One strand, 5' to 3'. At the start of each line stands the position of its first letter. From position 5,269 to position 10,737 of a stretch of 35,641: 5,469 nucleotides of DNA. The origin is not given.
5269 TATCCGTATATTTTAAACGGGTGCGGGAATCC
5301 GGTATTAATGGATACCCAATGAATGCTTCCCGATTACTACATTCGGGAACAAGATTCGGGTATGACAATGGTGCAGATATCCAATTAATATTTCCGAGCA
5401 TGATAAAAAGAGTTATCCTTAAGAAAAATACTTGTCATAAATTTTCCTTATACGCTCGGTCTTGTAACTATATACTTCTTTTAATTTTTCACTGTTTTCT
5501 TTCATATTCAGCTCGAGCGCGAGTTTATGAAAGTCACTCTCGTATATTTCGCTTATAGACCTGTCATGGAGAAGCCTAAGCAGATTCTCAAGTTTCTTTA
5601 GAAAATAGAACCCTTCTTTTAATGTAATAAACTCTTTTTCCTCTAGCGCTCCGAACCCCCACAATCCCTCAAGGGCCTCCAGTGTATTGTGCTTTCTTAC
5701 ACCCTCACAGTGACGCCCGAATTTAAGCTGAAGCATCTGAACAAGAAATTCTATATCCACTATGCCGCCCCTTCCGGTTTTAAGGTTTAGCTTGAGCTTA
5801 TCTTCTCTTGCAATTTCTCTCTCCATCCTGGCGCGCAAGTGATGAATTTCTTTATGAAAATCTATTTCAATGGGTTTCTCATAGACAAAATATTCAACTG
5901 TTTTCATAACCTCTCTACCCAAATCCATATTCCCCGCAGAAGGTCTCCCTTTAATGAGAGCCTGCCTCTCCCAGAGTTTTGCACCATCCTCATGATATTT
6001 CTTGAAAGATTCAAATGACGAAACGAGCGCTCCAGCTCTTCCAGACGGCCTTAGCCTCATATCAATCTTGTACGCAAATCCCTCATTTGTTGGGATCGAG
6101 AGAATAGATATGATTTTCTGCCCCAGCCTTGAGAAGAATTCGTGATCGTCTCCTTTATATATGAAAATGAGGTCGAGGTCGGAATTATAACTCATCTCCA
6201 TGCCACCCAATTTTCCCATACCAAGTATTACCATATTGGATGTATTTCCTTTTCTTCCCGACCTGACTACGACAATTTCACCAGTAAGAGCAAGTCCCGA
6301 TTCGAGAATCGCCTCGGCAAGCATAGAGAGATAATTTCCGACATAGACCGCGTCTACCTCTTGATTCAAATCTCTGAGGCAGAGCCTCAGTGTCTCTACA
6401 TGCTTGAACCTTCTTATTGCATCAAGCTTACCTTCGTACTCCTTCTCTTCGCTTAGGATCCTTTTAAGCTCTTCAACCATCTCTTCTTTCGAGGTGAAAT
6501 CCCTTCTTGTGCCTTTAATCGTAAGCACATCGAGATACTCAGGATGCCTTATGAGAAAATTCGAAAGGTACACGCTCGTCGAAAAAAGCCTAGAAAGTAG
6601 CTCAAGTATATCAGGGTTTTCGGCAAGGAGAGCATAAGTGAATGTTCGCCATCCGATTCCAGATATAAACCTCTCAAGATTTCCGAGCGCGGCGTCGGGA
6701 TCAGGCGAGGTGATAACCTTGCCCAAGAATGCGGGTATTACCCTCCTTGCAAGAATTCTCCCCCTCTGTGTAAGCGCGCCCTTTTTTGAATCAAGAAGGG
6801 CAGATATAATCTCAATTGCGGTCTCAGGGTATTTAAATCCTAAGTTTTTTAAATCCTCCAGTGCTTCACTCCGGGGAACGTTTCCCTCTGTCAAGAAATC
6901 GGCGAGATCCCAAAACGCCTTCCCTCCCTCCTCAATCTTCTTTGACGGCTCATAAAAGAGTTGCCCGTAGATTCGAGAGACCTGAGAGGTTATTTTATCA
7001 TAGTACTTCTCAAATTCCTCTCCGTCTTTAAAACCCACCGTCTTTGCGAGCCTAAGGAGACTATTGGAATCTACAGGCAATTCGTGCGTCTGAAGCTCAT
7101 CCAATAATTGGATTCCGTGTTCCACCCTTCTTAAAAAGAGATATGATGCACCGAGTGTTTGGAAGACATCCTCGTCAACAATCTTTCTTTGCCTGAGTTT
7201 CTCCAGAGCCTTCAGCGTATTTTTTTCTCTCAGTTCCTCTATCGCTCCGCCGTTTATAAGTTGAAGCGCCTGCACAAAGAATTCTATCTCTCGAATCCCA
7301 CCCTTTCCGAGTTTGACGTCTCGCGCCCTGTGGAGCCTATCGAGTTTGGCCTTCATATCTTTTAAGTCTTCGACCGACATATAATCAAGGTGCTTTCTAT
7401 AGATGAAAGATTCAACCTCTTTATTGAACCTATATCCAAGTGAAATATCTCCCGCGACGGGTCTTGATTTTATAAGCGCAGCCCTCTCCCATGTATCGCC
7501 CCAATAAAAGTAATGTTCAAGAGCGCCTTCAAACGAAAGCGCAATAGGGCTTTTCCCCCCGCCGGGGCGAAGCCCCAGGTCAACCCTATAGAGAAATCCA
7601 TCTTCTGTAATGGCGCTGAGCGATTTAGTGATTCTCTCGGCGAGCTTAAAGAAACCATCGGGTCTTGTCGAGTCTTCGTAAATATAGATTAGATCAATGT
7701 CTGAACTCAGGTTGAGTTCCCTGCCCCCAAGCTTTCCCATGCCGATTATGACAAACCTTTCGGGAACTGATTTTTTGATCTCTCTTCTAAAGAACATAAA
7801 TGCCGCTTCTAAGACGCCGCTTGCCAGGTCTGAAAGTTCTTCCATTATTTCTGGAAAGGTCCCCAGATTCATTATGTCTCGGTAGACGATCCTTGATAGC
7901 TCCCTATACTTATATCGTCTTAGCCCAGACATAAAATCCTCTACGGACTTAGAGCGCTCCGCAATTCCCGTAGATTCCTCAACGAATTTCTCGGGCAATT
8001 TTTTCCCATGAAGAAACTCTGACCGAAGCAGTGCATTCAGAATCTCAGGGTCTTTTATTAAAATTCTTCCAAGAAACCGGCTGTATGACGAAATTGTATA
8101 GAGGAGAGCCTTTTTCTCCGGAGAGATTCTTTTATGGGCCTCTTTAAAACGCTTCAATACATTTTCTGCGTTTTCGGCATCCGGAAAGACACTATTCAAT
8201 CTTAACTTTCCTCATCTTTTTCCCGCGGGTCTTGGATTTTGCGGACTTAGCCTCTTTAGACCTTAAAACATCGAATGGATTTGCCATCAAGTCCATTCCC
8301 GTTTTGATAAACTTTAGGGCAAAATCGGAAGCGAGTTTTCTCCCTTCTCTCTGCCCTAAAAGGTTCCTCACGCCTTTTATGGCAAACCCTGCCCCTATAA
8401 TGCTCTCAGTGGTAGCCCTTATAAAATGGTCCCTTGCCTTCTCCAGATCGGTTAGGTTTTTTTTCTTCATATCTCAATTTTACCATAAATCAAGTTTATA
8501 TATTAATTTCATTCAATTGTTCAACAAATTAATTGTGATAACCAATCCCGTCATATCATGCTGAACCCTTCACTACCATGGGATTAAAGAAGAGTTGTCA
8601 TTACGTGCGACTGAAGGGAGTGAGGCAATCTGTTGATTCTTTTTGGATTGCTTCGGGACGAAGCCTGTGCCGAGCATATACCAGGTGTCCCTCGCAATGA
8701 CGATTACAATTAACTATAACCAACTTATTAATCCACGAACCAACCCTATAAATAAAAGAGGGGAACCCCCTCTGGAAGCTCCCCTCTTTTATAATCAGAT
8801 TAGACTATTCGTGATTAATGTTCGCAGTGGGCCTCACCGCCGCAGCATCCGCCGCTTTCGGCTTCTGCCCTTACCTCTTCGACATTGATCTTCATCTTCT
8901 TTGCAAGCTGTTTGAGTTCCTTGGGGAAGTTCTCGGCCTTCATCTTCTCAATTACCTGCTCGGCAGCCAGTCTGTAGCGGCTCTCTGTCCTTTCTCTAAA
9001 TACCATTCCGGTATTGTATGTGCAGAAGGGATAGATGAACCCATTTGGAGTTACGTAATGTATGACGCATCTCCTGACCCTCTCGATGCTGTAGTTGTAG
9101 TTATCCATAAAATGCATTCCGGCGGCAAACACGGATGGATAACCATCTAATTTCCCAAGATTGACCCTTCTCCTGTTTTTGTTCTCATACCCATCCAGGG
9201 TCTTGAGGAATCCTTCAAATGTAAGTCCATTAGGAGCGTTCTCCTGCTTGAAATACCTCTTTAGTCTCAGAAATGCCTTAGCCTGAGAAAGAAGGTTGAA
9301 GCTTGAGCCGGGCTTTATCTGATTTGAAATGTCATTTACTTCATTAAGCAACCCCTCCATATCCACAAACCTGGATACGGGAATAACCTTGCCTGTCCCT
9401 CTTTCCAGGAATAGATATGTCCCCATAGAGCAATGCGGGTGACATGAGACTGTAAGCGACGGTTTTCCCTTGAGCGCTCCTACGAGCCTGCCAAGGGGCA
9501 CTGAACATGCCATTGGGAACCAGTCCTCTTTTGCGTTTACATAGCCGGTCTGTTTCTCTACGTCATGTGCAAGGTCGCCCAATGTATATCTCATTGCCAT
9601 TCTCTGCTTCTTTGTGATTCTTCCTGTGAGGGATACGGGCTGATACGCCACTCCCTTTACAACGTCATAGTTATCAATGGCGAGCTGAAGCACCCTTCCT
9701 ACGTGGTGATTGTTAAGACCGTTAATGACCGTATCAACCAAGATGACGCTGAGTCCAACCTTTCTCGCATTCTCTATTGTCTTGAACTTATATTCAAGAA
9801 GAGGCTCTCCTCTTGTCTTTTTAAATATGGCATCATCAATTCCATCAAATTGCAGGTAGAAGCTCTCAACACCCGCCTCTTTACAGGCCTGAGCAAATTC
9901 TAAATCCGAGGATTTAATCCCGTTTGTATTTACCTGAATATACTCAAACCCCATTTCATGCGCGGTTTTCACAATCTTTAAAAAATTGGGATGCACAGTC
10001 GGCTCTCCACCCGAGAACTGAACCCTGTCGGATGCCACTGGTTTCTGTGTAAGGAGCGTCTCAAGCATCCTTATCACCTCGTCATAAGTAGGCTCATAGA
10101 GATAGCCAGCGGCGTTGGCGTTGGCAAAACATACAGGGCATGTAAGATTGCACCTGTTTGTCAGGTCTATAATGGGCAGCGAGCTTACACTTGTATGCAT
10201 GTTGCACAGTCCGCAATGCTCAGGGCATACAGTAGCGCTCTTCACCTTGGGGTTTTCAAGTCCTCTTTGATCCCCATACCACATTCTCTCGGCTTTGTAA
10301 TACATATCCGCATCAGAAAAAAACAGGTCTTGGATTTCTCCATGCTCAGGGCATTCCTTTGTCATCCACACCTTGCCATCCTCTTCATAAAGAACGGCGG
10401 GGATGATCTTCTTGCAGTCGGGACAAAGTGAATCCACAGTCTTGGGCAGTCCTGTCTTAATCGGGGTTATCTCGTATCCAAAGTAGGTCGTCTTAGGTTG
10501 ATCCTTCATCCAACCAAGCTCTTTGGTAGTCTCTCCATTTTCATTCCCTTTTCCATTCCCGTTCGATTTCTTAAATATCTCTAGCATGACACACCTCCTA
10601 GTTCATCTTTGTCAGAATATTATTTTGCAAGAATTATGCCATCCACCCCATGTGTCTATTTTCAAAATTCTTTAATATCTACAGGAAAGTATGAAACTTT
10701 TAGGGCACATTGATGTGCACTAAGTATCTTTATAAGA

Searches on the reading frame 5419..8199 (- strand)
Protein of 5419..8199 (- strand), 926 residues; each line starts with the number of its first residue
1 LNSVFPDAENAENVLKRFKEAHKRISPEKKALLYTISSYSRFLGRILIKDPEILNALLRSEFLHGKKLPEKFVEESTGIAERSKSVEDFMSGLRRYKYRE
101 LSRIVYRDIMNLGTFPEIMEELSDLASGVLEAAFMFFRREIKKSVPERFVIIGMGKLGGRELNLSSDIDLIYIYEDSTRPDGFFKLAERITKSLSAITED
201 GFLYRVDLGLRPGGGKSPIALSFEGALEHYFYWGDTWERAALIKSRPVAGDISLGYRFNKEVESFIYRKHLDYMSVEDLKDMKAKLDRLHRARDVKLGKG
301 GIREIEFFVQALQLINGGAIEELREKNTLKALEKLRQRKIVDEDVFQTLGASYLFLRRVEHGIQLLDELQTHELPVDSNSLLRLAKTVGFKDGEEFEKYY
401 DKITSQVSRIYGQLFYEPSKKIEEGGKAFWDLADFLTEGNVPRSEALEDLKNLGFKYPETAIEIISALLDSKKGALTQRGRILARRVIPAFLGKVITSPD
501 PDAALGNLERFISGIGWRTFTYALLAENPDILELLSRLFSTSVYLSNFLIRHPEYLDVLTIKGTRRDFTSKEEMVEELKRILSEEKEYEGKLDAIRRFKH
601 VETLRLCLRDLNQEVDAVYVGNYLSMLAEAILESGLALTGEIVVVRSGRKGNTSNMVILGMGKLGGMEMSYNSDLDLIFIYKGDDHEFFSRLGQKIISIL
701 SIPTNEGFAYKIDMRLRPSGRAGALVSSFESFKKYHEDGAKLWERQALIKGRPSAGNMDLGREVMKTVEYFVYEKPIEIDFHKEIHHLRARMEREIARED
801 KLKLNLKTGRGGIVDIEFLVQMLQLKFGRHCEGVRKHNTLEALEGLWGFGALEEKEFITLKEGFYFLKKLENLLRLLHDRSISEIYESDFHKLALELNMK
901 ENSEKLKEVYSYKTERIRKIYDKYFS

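Call 6: search_protein_families(library=pfam, proteins=[window:5419-8199:-], max_evalue=0.01)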
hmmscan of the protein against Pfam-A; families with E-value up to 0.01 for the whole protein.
window:5419-8199:- (926 aa): 4 families
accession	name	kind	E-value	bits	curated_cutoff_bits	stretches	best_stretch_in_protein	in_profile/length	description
PF03710.21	GlnE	-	2e-113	378.4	24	2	533-763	2-248/252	Glutamate-ammonia ligase adenylyltransferase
PF08335.16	GlnD_UR_UTase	-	1.3e-43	148.8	21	2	289-415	22-141/141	GlnD PII-uridylyltransferase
PF03445.19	DUF294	-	6.2e-06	26.6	21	1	114-196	16-100/138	Putative nucleotidyltransferase DUF294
PF10335.14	DUF294_C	-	2.8e-05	24.4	22.5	0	293-370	34-108/145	Putative nucleotidyltransferase substrate binding domain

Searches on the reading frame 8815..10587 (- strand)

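Call 6: search_protein_families(library=pfam, proteins=[window:8815-10587:-], max_evalue=0.01)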
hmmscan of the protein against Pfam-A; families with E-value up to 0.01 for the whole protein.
window:8815-10587:- (590 aa): 3 families
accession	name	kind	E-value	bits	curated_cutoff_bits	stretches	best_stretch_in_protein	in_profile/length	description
PF04055.27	Radical_SAM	-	2.3e-23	83.6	29.5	1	142-302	3-165/166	Radical SAM superfamily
PF23545.1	Zn_ribbon_HMPTM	-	2.9e-18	65.6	27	1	48-89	2-43/45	HMPTM N-terminal zinc ribbon domain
PF13353.11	Fer4_12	-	0.00036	21.3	22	1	145-229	14-97/137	4Fe-4S single cluster domain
